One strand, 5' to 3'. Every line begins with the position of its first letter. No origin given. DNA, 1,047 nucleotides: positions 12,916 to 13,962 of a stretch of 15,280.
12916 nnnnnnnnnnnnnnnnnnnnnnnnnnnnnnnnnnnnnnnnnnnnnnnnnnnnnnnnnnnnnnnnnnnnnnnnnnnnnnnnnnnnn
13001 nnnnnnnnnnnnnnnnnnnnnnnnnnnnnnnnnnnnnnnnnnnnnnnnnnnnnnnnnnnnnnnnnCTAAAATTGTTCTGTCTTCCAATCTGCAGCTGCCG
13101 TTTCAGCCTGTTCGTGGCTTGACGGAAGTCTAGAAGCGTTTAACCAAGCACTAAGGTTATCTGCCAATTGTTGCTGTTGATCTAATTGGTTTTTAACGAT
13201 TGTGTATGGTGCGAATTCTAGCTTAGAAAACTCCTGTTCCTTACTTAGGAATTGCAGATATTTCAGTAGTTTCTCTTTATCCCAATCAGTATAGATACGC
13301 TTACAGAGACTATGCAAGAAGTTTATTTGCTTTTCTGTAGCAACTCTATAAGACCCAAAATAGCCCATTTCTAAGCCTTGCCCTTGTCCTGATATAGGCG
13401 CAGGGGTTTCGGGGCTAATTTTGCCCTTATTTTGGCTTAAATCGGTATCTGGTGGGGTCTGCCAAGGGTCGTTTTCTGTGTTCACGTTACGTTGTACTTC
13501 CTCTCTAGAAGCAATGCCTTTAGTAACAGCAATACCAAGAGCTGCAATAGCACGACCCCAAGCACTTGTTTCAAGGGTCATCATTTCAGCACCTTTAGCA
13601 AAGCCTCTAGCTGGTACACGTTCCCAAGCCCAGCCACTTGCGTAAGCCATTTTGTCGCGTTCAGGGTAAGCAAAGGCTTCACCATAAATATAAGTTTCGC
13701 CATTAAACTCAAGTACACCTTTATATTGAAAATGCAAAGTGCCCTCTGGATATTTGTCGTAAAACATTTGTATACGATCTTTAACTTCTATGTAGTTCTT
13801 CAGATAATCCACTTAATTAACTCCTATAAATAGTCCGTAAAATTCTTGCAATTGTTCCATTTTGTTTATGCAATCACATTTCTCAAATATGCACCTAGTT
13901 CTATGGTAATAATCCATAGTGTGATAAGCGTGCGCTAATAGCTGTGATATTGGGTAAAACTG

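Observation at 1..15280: Near-minimal, complete tailed-phage genome (about 15.15 kb) with no recognisable replication or lysogeny genes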

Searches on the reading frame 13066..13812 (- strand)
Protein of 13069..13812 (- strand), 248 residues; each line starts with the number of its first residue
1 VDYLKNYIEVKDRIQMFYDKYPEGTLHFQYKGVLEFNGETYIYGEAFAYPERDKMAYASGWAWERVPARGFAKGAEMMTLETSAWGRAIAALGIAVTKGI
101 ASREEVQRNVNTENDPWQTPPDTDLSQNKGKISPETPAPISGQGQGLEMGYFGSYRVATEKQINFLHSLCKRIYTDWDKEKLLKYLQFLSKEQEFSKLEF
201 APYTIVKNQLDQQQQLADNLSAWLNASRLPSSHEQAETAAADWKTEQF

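Call 6: search_protein_families(library=pfam, max_evalue=0.01, proteins=[window:13069-13812:-])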
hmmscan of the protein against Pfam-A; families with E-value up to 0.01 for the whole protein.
seq(248 aa): 0 families

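Call 9: search_protein_families(library=phrogs, max_evalue=0.01, proteins=[window:13069-13812:-])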
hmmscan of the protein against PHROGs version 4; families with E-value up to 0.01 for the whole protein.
seq(248 aa): 2 families
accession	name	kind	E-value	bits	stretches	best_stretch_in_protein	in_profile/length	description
phrog_23738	-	unknown function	2.2e-21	77.4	1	4-114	7-119/198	-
phrog_11717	-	unknown function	6.8e-15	56.3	1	4-171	27-160/208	-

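Call 25: search_solved_structures(query=window:13069-13812:-, max_evalue=10, show_alignments=2)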
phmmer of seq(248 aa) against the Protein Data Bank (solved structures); distinct sequences matched with E-value up to 10: 0.

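Call 26: search_protein_families(library=ncbifam, max_evalue=1, proteins=[window:13069-13812:-])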
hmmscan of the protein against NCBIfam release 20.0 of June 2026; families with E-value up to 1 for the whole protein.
seq(248 aa): 0 families

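Call 27: find_homologous_proteins(query=window:13069-13812:-, max_evalue=0.001)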
Query seq(248 aa) (248 aa): 377 proteins with E <= 0.001 among 820 candidates; the best 120 are listed.
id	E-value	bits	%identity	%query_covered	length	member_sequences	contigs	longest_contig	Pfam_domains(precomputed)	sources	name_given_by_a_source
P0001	3.0e-158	543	96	100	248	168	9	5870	-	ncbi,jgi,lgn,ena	jgi:hypothetical protein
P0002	8.6e-158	541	95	100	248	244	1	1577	-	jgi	-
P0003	4.2e-156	536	94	100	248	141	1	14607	-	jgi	jgi:hypothetical protein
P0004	7.0e-153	525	92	100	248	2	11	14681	-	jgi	jgi:hypothetical protein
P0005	1.5e-152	524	92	100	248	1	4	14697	-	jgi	jgi:hypothetical protein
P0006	2.8e-151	520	91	100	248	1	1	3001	-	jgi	-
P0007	2.8e-151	520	91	100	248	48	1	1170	-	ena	-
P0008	1.9e-149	514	90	100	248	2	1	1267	-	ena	-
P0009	4.0e-149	513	89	100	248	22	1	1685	-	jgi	-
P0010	5.8e-149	512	89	100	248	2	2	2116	-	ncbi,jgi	jgi:hypothetical protein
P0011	1.6e-148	511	90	100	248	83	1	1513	-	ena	-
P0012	2.7e-148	510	89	100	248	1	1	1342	-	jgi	-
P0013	2.5e-147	507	88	100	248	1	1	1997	-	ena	-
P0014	7.2e-147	506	89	100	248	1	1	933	-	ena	-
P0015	1.5e-146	505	88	100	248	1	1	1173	-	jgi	jgi:hypothetical protein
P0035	2.5e-144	497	86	100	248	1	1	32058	-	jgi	jgi:hypothetical protein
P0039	1.0e-143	495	86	100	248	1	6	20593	-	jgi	jgi:hypothetical protein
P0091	2.9e-132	458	81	100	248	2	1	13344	-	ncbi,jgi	jgi:hypothetical protein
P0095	1.5e-131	455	80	100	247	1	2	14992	-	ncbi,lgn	-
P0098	1.2e-130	452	80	100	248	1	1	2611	-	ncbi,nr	ncbi:MAG: hypothetical protein KXJ46_02885 [Candidatus Methylopumilus sp.]|nr:hypothetical protein [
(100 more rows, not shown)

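Call 38: search_protein_representatives(protein=window:13069-13812:-)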
Query: 248 residues. Proteins with E-value up to 0.001 (for the whole library): 1973; up to 1e-10: 613; up to 1e-30: 6. The best 150 are listed.
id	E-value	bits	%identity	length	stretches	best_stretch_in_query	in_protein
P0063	1.8e-140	483.0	84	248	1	1-248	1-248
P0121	5.9e-78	278.3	84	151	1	1-145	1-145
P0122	5.4e-52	193.3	48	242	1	4-244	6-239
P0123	1.3e-44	169.1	91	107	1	1-81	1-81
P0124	2.0e-37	145.6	44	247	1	2-229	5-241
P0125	1.5e-34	136.1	69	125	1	1-90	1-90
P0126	9.2e-29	117.2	38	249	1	2-231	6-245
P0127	4.5e-25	105.1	38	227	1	2-175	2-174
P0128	7.6e-24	101.1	94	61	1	16-64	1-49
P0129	2.6e-23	99.3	89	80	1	1-53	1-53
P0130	1.4e-22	96.9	50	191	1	4-114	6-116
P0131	2.4e-22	96.1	47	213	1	5-130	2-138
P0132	7.6e-22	94.5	42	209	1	5-151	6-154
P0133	1.3e-21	93.8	40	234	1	4-143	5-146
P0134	1.8e-21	93.3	45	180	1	4-124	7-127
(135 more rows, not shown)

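Call 40: predict_structure(alignment_id=A1)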
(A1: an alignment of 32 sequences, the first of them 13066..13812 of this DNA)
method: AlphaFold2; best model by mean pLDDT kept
length: 248 residues; sequences in the alignment: 32
mean_pLDDT: 52.2   pTM: 0.39
mean pLDDT of the five models: 52.2, 50.7, 49.4, 46.5, 41.0
residues with pLDDT >= 90: 0; 70-90: 64; 50-70: 45; < 50: 139
segments of 3 or more residues with pLDDT < 50: 1-7, 96-177, 192-204, 212-218, 221-248
pLDDT, mean of each block of 10 residues (from residue 1): 46 80 86 73 82 73 71 69 74 53 38 33 28 25 32 38 46 45 55 45 50 48 42 36 29
secondary structure, 60 per line:
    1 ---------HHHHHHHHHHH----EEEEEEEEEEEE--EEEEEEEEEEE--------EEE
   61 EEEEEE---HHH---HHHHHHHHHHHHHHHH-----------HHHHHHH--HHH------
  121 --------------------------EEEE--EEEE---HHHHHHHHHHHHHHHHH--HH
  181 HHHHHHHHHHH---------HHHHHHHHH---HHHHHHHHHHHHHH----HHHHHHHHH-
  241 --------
elements in order: H10-20 E25-36 E39-49 E58-66 H76-91 H103-109 E147-150 E153-156 H160-176 H179-191 H201-209 H213-226 H231-239

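Call 42: search_protein_families(library=pfam, alignment_id=A2, max_evalue=0.01)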
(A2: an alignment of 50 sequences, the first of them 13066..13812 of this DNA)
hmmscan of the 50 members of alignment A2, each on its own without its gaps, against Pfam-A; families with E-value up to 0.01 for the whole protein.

A. member 1, window:13066-13812:- (248 aa): 0 families

B. families by the number of members that match (of 50 scanned): 1 family
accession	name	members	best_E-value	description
PF11272.13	DUF3072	1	0.00096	Protein of unknown function (DUF3072)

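Call 43: fold_search(model_id=the predicted structure, library=pdb)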
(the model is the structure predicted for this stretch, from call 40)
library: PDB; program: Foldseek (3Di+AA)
matches with E <= 10: 688; with E <= 0.001: 2
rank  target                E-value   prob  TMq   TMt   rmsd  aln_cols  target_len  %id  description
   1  8bjm_A                8.2e-04  1.00  0.25  0.31  18.1       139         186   18  Human full length RAD52 undecamer. (released 2023-11-15)
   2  8bjm_B                9.8e-04  1.00  0.25  0.32  18.0       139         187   17  Human full length RAD52 undecamer. (released 2023-11-15)
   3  5xs0_B                2.0e-03  0.99  0.24  0.31  18.4       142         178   18  Structure of a ssDNA bound to the outer DNA binding site of RAD52 (released 2018-04-25)
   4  8rjw_D                2.1e-03  1.00  0.25  0.32  18.1       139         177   17  Human RAD52 open ring - ssDNA complex (released 2024-04-24)
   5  5xrz_A                2.5e-03  1.00  0.25  0.32  18.1       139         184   18  Structure of a ssDNA bound to the inner DNA binding site of RAD52 (released 2018-04-25)
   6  5jrb_A                2.7e-03  0.99  0.25  0.31  18.1       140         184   18  Rad52(1-212) K102A/K133A/E202A mutant (released 2016-08-10)
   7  8rjw_E                3.2e-03  0.99  0.24  0.32  17.6       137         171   16  Human RAD52 open ring - ssDNA complex (released 2024-04-24)
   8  5jrb_K                4.1e-03  0.99  0.25  0.31  18.0       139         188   19  Rad52(1-212) K102A/K133A/E202A mutant (released 2016-08-10)
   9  8rjw_C                5.2e-03  0.99  0.24  0.35   7.7       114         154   17  Human RAD52 open ring - ssDNA complex (released 2024-04-24)
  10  1kn0_A                5.2e-03  0.98  0.24  0.30  18.4       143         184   18  Crystal Structure of the human Rad52 protein (released 2002-09-04)
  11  8rjw_G                1.1e-02  1.00  0.26  0.43   5.7       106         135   16  Human RAD52 open ring - ssDNA complex (released 2024-04-24)
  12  1h2i_A                1.2e-02  0.97  0.25  0.32  18.3       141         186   18  Human Rad52 protein, N-terminal domain (released 2002-10-10)
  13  8rjw_F                1.3e-02  0.99  0.26  0.37  15.3       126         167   15  Human RAD52 open ring - ssDNA complex (released 2024-04-24)
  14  8rjw_B                1.7e-02  0.97  0.24  0.35   7.5       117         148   17  Human RAD52 open ring - ssDNA complex (released 2024-04-24)
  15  8rj3_H                1.8e-02  0.99  0.23  0.43   5.2        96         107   16  Human RAD52 open ring conformation (released 2024-04-24)
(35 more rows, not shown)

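Call 44: search_solved_structures(query=A2, max_evalue=10, show_alignments=2)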
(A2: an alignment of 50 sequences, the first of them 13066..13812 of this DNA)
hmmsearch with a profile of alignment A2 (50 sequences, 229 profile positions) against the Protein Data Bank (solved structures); distinct sequences matched with E-value up to 10: 0.

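Call 45: search_protein_families(library=phrogs, alignment_id=A2, max_evalue=0.001)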
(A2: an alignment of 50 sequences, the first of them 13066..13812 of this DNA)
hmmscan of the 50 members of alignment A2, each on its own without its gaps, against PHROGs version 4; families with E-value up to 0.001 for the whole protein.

A. member 1, window:13066-13812:- (248 aa): 2 families
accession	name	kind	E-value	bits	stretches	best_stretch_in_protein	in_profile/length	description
phrog_23738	-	unknown function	2.2e-21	77.4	1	4-114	7-119/198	-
phrog_11717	-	unknown function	6.8e-15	56.3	1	4-171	27-160/208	-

B. families by the number of members that match (of 50 scanned): 3 families
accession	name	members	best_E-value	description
phrog_23738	-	50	4.9e-42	-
phrog_11717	-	50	1e-29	-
phrog_4171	-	1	0.00082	RecT-like ssDNA annealing protein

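Call 46: search_dna_similar(collection=phages, mode=protein, query=window:13069-13812:-, max_rows=40, max_evalue=0.001, rows=spread)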
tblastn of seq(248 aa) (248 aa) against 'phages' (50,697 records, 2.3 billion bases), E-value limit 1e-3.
Records with a match: 18; places in all: 18; records where one place covers at least 80% of the query: 0.
Best place of each record, by identity: <60% 18.
By first word of the organism name: Lactobacillus 13; Gordonia 3; Bacillus 2.
By host as written in the record: Lactobacillus delbrueckii 6; Lactobacillus delbrueckii ATCC 11842 2; Lactobacillus delbrueckii subsp. lactis strain LL78 2; Lactobacillus delbrueckii subsp. bulgaricus 2; Gordonia alkanivorans strain CON72 2; Bacillus halmapalus DSM 29712 2; - 1; Lactobacillus delbrueckii subsp. bulgaricus 21:328 1.
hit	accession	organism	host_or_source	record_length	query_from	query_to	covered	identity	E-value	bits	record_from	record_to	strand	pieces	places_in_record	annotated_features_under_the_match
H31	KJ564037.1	Lactobacillus phage Ld17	Lactobacillus delbrueckii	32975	5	196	77%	31.3%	1e-7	58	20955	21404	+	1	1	hypothetical protein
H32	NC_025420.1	Lactobacillus phage Ld17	Lactobacillus delbrueckii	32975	5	196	77%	31.3%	1e-7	58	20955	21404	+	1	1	hypothetical protein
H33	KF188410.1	Lactobacillus phage phiLdb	Lactobacillus delbrueckii ATCC 11842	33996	5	196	77%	29.1%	2e-8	60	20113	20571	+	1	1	hypothetical protein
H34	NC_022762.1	Lactobacillus phage phiLdb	Lactobacillus delbrueckii ATCC 11842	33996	5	196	77%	29.1%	2e-8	60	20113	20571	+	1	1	hypothetical protein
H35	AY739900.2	Lactobacillus phage LL-Ku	Lactobacillus delbrueckii subsp. lactis ...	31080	5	196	77%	29.0%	6e-7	56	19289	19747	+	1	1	hypothetical protein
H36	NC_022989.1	Lactobacillus phage LL-Ku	Lactobacillus delbrueckii subsp. lactis ...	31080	5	196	77%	29.0%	6e-7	56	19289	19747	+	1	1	hypothetical protein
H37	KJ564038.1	Lactobacillus phage Ld3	Lactobacillus delbrueckii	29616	5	185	66%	31.3%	5e-5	71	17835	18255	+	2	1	hypothetical protein (x2)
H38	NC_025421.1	Lactobacillus phage Ld3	Lactobacillus delbrueckii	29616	5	185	66%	31.3%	5e-5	71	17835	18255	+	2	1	hypothetical protein (x2)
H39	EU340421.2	Lactobacillus phage c5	Lactobacillus delbrueckii subsp. ...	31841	5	185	73%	28.1%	2e-6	54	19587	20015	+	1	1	hypothetical protein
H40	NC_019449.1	Lactobacillus phage c5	Lactobacillus delbrueckii subsp. ...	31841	5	185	73%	28.1%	2e-6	54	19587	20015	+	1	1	hypothetical protein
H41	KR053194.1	Gordonia phage GAL1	Gordonia alkanivorans strain CON72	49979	6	118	46%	41.7%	6e-13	74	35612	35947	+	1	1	hypothetical protein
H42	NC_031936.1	Gordonia phage GAL1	Gordonia alkanivorans strain CON72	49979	6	118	46%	41.7%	6e-13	74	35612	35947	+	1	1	hypothetical protein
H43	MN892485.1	Gordonia phage Kuwabara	soil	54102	6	118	46%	40.9%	6e-13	74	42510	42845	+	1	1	69: hypothetical protein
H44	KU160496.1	Bacillus phage vB_BhaS-171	Bacillus halmapalus DSM 29712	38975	4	116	46%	34.5%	1e-9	64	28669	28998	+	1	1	hypothetical protein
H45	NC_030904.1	Bacillus phage vB_BhaS-171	Bacillus halmapalus DSM 29712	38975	4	116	46%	34.5%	1e-9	64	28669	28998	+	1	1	hypothetical protein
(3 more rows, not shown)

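Call 47: get_annotated_region(hit=H43, flank=5000)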
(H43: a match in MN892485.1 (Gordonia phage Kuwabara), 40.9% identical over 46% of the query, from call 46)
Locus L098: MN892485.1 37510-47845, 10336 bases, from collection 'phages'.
description: Gordonia phage Kuwabara, complete genome.
organism: Gordonia phage Kuwabara (NCBI taxid 2696370)
taxonomy: Viruses; Duplodnaviria; Heunggongvirae; Uroviricota; Caudoviricetes
host: -; source: soil; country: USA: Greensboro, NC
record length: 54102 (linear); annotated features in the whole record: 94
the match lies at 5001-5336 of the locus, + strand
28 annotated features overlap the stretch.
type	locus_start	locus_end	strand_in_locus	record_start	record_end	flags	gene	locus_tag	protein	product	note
CDS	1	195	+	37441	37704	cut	53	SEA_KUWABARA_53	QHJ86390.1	hypothetical protein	-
CDS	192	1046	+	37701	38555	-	54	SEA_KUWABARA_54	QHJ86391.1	hypothetical protein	-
CDS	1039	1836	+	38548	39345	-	55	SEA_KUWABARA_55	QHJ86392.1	ParB-like nuclease domain protein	-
CDS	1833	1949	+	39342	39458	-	56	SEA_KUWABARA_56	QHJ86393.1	hypothetical protein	-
CDS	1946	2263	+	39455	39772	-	57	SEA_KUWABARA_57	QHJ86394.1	hypothetical protein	-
CDS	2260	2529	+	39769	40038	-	58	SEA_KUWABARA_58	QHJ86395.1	hypothetical protein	-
CDS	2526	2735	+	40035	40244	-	59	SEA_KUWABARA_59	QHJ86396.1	excise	-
CDS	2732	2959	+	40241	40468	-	60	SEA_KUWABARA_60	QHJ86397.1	membrane protein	-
CDS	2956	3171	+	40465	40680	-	61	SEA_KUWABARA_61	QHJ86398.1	ribbon-helix-helix DNA binding protein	antitoxin in toxin/antitoxin system, RelB-like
CDS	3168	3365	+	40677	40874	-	62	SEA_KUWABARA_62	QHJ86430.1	hypothetical protein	-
CDS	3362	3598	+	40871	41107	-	63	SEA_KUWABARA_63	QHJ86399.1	hypothetical protein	-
CDS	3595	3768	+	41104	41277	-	64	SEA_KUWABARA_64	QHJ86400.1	hypothetical protein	-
CDS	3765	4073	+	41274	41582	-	65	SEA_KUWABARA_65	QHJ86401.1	hypothetical protein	-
CDS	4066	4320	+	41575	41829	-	66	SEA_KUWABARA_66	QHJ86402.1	hypothetical protein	-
CDS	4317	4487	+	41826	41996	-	67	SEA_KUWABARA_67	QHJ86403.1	hypothetical protein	-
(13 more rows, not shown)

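Call 48: get_annotated_region(hit=H31, flank=5000)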
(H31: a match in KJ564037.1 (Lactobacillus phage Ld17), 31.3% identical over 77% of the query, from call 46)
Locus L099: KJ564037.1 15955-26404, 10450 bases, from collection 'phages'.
description: Lactobacillus phage Ld17, complete genome.
organism: Lactobacillus phage Ld17 (NCBI taxid 1500733)
taxonomy: Viruses; Duplodnaviria; Heunggongvirae; Uroviricota; Caudoviricetes; Cequinquevirus; Cequinquevirus Ld17
host: Lactobacillus delbrueckii; source: -; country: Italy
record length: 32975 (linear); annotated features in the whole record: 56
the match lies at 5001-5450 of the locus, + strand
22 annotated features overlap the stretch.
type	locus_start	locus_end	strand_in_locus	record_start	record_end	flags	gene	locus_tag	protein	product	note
CDS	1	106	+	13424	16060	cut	-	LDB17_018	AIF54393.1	glycerophosphoryl diesterphosphodiesterase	-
CDS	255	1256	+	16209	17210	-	-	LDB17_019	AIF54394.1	collagen repeats protein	Gp19 Collagen Repeats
CDS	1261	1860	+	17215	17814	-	-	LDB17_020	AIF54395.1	putative adsorption protein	Gp20 Putative Adsorption Protein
CDS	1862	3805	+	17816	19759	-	-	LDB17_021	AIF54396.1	putative antireceptor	Gp21 Putative Antireceptor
CDS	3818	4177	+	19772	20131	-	-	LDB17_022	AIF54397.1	hypothetical protein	-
regulatory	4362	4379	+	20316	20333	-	-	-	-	terminator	-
regulatory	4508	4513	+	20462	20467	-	-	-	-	minus_35_signal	-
regulatory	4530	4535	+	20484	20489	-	-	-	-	minus_10_signal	-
CDS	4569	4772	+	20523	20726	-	-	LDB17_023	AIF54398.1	putative Cro-like repressor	-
CDS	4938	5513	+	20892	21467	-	-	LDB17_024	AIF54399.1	hypothetical protein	-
CDS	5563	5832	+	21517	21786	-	-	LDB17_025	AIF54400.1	hypothetical protein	-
CDS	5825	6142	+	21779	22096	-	-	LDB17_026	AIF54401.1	hypothetical protein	-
CDS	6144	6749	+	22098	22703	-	-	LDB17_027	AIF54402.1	hypothetical protein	-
CDS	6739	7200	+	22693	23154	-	-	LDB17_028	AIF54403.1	putative single-stranded DNA binding protein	-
CDS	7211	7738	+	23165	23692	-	-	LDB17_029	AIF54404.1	hypothetical protein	-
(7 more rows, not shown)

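Call 49: get_annotated_region(hit=H44, flank=5000)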
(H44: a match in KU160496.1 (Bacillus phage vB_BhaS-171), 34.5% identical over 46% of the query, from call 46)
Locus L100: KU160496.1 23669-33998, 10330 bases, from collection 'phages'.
description: Bacillus phage vB_BhaS-171, complete genome.
organism: Bacillus phage vB_BhaS-171 (NCBI taxid 1775140)
taxonomy: Viruses; Duplodnaviria; Heunggongvirae; Uroviricota; Caudoviricetes
host: Bacillus halmapalus DSM 29712; source: Lake Elmenteita; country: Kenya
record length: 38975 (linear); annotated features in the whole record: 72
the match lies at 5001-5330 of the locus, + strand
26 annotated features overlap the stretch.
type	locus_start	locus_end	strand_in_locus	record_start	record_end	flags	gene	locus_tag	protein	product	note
CDS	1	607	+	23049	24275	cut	-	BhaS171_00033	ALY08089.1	hypothetical protein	similar to FtsK/SpoIIIE family protein [Bacillus phage Gamma]; conserved domain FtsK_SpoIIIE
CDS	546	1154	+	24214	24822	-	-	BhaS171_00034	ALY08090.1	hypothetical protein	similar to hypothetical protein [Bacillus phage PM1] and plasmid replication-relaxation protein [Bacillus phage ...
regulatory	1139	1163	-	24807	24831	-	-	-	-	terminator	putative transcriptional terminator, -10.00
CDS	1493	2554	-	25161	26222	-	-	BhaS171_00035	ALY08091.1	putative integrase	similar to DNA integration/recombination protein [Geobacillus phage GBSV1] and putative integrase [Streptococcus phage ...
CDS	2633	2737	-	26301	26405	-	-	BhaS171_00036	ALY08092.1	hypothetical protein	-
CDS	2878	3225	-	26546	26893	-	-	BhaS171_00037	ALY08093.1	HTH-type transcriptional regulator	similar to HTH-type transcriptional regulator PuuR [Virgibacillus sp. Vm-5] and cryptic phage CTXphi transcriptional ...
CDS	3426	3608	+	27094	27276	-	-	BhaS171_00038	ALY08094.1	conjugal transfer protein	TrbA; similar to XRE family transcriptional regulator [Paenibacillus phage Jimmer2]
CDS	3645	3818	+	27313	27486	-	-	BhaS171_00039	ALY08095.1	helix-turn-helix domain protein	similar to prophage LambdaBa02, DNA-binding protein [Bacillus thuringiensis]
CDS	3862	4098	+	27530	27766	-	-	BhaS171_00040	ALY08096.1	hypothetical protein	-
CDS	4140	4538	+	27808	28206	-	-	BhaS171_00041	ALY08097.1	hypothetical protein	-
CDS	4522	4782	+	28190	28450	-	-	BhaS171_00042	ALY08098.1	hypothetical protein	-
CDS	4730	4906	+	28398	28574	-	-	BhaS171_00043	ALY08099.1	hypothetical protein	-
CDS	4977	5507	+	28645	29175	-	-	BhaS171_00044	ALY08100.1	hypothetical protein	similar to hypothetical protein LDB17_024 [Lactobacillus phage Ld17] and hypothetical protein phiLdb_00026 ...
CDS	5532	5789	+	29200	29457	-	-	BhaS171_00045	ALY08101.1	hypothetical protein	similar to ArsR family transcriptional regulator [Staphylococcus epidermidis RP62A]; conserved domain HTH_ARSR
CDS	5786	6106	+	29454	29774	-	-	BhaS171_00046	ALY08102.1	hypothetical protein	-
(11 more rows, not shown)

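Call 50: find_encoding_contigs(protein=P0035, flank=10000, max_places=3)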
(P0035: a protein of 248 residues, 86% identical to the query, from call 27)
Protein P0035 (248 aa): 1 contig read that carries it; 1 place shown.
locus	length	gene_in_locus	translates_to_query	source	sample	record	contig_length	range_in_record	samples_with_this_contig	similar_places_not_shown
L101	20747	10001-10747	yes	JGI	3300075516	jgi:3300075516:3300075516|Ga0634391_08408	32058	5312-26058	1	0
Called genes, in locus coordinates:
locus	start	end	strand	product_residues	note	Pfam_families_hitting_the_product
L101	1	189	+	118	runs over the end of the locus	PF04860:Phage_portal (weak)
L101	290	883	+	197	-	PF04860:Phage_portal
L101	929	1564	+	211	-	PF04586:Peptidase_S78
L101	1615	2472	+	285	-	PF05065:Phage_capsid, PF25209:Phage_capsid_4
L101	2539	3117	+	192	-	-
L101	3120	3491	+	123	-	-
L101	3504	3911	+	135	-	-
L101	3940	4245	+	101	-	-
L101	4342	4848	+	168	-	-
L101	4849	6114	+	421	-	-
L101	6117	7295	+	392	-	-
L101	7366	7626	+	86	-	-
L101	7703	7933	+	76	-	-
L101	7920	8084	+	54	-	-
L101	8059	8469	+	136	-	-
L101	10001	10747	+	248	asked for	-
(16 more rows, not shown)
